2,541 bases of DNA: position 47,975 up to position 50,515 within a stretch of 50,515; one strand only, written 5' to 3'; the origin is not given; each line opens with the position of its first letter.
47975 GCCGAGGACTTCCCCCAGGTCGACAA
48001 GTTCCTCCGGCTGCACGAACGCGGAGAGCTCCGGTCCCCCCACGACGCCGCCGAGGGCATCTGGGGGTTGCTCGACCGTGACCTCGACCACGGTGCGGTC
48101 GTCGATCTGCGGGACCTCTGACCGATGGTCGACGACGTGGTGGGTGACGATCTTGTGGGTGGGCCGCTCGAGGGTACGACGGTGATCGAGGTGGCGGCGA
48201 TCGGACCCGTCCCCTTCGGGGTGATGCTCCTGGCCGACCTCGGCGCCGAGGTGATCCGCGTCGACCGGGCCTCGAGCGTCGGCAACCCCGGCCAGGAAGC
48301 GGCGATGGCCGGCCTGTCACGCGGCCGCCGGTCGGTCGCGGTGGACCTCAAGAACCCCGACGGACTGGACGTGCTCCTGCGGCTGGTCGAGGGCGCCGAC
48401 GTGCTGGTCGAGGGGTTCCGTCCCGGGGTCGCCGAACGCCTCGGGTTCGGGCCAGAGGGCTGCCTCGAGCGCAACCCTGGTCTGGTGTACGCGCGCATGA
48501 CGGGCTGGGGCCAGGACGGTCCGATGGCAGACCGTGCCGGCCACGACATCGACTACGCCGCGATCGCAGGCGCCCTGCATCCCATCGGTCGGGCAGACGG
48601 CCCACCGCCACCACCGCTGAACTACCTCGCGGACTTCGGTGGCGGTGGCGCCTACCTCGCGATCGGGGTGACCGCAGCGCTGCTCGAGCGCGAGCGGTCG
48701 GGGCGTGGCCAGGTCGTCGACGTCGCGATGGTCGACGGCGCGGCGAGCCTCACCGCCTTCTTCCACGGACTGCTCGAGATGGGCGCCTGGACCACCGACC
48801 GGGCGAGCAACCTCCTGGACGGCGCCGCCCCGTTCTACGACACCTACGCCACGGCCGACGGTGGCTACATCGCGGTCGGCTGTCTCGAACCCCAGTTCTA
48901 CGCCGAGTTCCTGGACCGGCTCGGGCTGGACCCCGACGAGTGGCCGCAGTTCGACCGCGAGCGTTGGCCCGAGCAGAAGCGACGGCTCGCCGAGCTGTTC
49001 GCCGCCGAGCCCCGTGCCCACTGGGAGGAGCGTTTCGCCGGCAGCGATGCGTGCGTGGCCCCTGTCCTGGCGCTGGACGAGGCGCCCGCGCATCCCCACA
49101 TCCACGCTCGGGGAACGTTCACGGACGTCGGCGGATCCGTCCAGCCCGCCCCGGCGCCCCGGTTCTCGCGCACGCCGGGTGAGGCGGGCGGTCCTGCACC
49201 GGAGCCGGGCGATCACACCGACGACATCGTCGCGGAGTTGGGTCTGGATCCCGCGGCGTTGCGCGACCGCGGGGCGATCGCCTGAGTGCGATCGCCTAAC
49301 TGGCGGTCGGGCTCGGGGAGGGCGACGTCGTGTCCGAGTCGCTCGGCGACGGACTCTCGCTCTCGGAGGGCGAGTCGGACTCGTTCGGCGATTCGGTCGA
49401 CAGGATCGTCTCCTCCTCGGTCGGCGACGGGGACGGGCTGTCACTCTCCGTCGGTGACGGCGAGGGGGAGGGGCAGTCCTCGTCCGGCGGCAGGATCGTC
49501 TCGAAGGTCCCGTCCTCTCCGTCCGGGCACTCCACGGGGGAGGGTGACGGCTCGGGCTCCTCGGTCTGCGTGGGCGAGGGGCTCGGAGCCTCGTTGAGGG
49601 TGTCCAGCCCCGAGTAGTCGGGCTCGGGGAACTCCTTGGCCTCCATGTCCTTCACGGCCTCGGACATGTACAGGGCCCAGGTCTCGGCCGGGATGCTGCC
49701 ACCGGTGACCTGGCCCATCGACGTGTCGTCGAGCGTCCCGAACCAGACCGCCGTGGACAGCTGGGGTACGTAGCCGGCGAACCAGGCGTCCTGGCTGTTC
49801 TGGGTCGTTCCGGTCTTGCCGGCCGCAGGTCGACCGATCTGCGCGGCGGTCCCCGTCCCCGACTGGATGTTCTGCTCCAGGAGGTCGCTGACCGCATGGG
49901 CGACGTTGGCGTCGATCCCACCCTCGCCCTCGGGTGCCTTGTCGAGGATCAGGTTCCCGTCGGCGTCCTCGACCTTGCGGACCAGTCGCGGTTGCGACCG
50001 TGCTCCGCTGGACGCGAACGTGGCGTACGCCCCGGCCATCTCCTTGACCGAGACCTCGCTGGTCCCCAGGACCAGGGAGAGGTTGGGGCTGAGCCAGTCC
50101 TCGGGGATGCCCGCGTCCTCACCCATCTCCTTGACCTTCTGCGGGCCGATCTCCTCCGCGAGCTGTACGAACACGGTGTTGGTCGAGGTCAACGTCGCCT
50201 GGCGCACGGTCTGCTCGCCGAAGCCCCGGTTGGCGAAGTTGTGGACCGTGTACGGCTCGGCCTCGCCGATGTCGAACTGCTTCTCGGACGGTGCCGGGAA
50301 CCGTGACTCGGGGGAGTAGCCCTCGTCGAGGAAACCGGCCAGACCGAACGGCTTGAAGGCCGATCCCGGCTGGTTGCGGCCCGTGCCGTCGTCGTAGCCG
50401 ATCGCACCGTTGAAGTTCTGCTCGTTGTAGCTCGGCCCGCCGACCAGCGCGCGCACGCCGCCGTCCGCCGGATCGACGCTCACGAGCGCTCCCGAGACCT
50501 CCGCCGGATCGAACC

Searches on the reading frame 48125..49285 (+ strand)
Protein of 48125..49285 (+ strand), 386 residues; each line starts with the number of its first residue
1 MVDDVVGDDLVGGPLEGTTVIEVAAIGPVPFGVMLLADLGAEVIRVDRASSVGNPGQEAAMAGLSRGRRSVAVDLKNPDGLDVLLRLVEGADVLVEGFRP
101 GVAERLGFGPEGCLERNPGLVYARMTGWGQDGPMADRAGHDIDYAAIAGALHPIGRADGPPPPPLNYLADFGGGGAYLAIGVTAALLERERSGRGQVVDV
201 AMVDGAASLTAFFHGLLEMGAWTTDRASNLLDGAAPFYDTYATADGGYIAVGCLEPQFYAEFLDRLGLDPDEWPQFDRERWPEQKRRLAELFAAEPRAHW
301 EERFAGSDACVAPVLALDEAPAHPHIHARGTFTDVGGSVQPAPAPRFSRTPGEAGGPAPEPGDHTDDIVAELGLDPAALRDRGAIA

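Call 82: search_protein_families(library=pfam, max_evalue=0.00001, proteins=[window:48125-49285:+])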
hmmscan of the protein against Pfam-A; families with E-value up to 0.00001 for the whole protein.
window:48125-49285:+ (386 aa): 1 family
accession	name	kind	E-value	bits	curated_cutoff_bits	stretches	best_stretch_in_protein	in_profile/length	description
PF02515.22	CoA_transf_3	-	7.4e-86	289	23.3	1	15-365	1-366/366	CoA-transferase family III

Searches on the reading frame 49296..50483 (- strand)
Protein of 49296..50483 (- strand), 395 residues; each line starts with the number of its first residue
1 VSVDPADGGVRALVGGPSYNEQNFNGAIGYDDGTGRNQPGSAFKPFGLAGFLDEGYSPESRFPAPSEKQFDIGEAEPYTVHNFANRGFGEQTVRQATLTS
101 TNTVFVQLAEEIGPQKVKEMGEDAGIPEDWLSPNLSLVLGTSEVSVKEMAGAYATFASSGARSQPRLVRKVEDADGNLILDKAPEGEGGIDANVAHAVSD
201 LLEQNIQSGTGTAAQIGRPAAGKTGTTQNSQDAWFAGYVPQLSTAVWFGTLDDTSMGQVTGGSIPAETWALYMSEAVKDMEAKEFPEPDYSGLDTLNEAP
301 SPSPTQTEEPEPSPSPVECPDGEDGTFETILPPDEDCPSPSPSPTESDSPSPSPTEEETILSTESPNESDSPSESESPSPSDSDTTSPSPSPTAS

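Call 82: search_protein_families(library=pfam, max_evalue=0.00001, proteins=[window:49296-50483:-])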
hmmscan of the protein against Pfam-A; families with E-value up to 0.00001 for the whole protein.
window:49296-50483:- (395 aa): 1 family
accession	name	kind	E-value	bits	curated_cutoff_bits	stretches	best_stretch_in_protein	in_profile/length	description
PF00905.27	Transpeptidase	-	3.4e-34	118.8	22.1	1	3-261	6-286/299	Penicillin binding protein transpeptidase domain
